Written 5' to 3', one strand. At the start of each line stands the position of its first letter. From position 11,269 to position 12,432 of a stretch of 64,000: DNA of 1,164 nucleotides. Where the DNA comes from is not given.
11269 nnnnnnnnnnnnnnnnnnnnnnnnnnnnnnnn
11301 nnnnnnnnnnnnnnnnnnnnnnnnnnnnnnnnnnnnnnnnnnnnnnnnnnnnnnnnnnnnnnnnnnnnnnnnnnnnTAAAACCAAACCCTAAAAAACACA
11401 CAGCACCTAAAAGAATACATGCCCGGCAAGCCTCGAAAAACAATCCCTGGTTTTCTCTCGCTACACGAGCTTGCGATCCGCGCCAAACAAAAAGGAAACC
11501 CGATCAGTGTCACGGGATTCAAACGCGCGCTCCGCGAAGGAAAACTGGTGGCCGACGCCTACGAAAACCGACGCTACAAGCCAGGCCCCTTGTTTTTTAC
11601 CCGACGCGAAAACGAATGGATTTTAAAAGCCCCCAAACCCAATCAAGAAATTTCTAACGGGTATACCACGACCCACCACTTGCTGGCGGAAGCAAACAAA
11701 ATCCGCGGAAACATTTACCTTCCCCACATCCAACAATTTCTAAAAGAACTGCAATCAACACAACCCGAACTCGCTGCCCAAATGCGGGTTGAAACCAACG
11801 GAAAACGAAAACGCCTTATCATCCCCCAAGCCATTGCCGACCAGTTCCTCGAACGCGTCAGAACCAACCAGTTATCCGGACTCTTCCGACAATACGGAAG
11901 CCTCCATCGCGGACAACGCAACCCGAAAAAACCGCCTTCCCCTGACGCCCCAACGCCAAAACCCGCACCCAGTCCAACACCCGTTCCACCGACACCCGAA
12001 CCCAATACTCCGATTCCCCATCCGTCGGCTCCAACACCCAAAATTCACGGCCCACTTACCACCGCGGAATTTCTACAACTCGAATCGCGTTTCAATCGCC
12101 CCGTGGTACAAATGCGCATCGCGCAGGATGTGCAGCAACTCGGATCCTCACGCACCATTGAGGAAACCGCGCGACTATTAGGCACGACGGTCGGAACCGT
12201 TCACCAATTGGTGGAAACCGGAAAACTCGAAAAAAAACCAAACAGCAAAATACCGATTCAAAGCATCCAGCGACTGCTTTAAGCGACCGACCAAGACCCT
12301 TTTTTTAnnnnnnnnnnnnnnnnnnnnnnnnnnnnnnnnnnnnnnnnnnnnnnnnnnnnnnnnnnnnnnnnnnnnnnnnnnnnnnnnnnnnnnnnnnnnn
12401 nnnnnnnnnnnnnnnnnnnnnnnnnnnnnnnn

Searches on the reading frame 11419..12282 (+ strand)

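Call 40: search_protein_families(library=pfam, proteins=[window:11419-12282:+], max_evalue=0.001)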
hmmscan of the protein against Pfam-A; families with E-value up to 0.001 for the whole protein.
window:11419-12282:+ (287 aa): 1 family
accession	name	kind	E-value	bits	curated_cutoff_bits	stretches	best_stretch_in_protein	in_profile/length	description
PF12728.13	HTH_17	-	0.00044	20.9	27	0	246-272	3-30/51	Helix-turn-helix domain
